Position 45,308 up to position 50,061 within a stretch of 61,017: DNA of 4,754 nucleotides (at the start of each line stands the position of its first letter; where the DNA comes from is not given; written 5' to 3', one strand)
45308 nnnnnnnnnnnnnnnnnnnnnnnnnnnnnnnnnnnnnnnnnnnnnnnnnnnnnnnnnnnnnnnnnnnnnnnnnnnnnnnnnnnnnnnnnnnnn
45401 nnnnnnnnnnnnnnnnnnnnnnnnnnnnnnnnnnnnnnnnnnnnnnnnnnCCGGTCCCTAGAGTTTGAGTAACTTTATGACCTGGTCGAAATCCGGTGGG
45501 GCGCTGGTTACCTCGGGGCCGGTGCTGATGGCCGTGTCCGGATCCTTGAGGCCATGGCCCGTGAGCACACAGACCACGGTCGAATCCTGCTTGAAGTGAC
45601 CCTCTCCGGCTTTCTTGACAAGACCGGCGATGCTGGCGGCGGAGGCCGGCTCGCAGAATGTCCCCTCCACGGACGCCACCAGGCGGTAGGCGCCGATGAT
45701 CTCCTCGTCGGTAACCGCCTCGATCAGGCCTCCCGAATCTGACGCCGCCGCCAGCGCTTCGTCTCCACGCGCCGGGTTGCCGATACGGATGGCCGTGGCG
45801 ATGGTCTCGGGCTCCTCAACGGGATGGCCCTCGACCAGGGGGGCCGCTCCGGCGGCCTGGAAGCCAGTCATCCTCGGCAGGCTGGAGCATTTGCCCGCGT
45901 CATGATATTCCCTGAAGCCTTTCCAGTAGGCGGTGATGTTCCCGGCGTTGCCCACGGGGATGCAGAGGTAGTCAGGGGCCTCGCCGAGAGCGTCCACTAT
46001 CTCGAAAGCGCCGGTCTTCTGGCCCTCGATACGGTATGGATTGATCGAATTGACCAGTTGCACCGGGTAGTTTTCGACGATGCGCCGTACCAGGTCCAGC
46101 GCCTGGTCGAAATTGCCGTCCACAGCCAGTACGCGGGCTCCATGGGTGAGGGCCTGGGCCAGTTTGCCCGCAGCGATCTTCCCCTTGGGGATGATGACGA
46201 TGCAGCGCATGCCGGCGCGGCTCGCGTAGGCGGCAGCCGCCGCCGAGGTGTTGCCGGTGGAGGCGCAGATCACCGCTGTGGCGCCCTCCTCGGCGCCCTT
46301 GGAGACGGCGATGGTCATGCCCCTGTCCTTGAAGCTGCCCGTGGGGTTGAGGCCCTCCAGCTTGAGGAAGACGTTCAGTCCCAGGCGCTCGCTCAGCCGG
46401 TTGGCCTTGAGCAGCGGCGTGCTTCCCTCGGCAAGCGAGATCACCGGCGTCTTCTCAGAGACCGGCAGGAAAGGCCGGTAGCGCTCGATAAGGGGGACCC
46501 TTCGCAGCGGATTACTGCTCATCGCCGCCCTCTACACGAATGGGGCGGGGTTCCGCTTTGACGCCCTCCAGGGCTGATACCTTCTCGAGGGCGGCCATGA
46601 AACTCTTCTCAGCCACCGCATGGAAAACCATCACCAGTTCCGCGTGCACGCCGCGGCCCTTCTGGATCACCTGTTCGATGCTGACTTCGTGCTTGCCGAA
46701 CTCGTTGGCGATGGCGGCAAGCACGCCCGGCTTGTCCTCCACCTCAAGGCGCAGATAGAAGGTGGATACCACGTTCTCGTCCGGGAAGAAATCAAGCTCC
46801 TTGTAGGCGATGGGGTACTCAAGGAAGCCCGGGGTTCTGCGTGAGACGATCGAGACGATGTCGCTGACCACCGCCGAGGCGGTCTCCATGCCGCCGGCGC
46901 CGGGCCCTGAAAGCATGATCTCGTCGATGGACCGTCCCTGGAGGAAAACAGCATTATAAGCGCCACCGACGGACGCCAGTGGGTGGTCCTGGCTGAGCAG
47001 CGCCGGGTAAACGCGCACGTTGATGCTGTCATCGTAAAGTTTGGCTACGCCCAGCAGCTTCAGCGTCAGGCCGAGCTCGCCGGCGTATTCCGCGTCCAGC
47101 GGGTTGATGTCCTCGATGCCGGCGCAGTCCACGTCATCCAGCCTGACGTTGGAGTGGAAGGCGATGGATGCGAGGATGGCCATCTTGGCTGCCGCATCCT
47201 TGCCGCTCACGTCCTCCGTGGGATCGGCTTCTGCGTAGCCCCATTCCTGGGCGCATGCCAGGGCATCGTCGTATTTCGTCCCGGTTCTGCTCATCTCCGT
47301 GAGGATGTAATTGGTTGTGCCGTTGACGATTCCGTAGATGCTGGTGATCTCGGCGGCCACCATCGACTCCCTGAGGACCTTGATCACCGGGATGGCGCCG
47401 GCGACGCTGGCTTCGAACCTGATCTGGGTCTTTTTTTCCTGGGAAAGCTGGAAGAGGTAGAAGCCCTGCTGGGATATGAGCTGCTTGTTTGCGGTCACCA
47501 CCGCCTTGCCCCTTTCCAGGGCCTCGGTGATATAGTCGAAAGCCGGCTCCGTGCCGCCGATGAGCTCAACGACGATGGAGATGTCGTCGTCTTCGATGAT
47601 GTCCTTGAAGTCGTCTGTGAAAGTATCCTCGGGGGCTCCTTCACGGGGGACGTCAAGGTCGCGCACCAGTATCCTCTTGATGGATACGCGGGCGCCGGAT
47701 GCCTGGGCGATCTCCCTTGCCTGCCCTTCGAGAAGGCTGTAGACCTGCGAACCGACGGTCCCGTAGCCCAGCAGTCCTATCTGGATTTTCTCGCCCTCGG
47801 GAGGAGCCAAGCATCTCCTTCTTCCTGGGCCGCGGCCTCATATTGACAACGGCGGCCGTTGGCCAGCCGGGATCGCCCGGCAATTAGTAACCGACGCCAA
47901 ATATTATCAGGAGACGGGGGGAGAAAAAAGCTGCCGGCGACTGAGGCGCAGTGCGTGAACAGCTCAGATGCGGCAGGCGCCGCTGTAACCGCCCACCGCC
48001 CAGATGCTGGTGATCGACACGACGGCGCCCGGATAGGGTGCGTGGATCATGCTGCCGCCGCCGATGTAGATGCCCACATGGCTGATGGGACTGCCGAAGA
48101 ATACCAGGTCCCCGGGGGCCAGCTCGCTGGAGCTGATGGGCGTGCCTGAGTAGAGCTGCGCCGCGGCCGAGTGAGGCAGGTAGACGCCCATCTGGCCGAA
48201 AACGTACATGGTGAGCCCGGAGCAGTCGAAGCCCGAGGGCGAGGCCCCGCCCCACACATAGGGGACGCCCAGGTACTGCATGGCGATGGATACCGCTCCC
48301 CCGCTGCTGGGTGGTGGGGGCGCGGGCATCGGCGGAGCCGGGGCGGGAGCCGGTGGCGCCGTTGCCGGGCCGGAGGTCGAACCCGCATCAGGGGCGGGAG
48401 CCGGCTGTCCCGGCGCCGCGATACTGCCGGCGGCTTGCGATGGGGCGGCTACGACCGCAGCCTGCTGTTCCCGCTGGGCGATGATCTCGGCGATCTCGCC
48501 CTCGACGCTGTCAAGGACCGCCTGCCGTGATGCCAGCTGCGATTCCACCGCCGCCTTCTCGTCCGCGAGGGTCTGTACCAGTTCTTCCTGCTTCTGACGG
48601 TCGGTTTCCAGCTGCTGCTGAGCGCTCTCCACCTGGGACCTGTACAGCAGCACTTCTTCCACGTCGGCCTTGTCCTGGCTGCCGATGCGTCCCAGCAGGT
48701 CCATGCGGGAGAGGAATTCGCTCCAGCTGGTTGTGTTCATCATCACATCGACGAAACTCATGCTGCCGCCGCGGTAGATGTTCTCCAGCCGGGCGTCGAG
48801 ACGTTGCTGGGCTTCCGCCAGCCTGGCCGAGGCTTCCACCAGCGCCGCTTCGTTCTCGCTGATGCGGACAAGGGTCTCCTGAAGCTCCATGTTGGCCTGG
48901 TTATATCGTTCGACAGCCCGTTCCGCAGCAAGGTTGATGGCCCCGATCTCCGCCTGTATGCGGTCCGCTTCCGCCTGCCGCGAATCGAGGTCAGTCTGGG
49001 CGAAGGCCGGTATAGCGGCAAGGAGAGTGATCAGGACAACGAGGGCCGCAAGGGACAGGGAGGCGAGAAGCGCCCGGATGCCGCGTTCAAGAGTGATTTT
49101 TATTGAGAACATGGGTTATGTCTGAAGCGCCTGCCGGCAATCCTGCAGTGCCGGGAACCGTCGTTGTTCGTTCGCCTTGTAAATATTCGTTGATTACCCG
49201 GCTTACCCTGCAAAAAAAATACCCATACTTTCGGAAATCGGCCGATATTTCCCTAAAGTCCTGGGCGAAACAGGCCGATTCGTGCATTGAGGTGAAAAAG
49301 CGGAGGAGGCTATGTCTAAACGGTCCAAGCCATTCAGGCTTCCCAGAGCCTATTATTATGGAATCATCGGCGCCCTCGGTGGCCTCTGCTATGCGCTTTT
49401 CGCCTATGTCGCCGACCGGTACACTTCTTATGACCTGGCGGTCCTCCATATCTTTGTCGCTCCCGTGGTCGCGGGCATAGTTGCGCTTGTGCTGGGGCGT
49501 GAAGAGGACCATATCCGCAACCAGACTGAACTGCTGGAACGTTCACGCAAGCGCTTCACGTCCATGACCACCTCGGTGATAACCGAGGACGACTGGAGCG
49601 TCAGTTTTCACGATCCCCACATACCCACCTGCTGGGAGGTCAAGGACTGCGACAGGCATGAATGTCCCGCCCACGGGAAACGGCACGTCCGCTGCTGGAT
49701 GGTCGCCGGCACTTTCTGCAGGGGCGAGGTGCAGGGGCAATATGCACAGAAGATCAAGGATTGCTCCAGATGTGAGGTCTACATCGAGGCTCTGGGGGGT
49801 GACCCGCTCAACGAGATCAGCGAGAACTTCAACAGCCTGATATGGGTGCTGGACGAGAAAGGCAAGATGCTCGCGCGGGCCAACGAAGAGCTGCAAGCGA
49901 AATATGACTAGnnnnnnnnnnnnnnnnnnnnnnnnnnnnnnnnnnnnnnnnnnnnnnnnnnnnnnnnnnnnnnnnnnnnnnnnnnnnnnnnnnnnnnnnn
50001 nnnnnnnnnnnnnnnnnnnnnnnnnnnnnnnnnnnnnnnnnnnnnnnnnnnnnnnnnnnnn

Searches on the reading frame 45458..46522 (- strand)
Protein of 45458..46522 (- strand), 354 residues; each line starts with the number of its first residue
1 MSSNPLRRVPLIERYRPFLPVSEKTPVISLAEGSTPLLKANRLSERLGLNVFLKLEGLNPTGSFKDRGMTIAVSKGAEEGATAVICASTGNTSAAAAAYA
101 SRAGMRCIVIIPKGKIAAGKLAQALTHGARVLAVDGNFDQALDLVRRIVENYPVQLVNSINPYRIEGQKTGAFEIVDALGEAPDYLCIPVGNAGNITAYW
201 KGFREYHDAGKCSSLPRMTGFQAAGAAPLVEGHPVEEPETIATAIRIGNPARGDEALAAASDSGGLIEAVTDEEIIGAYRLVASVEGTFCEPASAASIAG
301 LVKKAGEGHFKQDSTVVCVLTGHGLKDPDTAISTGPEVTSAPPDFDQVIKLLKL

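Call 30: search_protein_families(library=pfam, proteins=[window:45458-46522:-], max_evalue=0.00001)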
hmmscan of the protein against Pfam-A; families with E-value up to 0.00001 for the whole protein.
window:45458-46522:- (354 aa): 1 family
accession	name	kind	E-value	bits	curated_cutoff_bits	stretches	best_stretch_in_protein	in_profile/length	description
PF00291.31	PALP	-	4.8e-80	269.5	35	1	28-322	1-295/295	Pyridoxal-phosphate dependent enzyme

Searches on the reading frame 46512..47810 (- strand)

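Call 30: search_protein_families(library=pfam, proteins=[window:46512-47810:-], max_evalue=0.00001)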
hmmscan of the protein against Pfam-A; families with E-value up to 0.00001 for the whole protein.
window:46512-47810:- (432 aa): 3 families
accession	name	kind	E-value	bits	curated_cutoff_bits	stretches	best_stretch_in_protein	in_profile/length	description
PF00742.24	Homoserine_dh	-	1.1e-62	211.4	22.9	1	141-319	1-173/173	Homoserine dehydrogenase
PF03447.22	NAD_binding_3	-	6e-18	66.1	24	1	15-133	1-116/116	Homoserine dehydrogenase, NAD binding domain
PF01842.31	ACT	-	5.7e-11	42.4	27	1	352-415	2-65/66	ACT domain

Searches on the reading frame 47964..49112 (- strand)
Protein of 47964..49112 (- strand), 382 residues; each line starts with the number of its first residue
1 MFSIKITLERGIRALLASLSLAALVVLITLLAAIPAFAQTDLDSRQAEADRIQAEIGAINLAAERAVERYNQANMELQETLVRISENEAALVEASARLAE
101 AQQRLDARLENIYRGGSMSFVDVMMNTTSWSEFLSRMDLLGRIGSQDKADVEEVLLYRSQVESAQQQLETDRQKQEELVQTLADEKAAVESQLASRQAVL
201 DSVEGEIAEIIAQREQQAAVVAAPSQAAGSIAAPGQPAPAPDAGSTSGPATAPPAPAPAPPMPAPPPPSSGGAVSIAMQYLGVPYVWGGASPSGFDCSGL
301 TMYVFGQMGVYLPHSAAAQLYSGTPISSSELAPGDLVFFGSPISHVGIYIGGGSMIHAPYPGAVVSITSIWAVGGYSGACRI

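Call 30: search_protein_families(library=pfam, proteins=[window:47964-49112:-], max_evalue=0.00001)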
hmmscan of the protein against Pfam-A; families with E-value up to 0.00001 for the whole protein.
window:47964-49112:- (382 aa): 2 families
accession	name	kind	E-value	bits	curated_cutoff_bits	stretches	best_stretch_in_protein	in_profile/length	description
PF00877.26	NLPC_P60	-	1.2e-27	96.3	23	1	282-369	1-90/105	NlpC/P60 family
PF24568.1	CC_PcsB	-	3.6e-07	30.4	27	1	94-153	4-64/75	Peptidoglycan hydrolase PcsB, coiled-coil domain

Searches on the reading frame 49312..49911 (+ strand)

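Call 31: search_protein_families(library=pfam, proteins=[window:49312-49911:+], max_evalue=0.00001)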
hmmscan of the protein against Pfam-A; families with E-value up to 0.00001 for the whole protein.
window:49312-49911:+ (199 aa): 0 families

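Call 80: search_protein_families(library=pfam, proteins=[window:49312-49908:+], max_evalue=0.1)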
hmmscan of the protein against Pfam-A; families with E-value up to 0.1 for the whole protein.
window:49312-49908:+ (199 aa): 1 family
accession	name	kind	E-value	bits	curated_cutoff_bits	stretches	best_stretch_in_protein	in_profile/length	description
PF00892.27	EamA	-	0.034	14.9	28.2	1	6-64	55-113/135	EamA-like transporter family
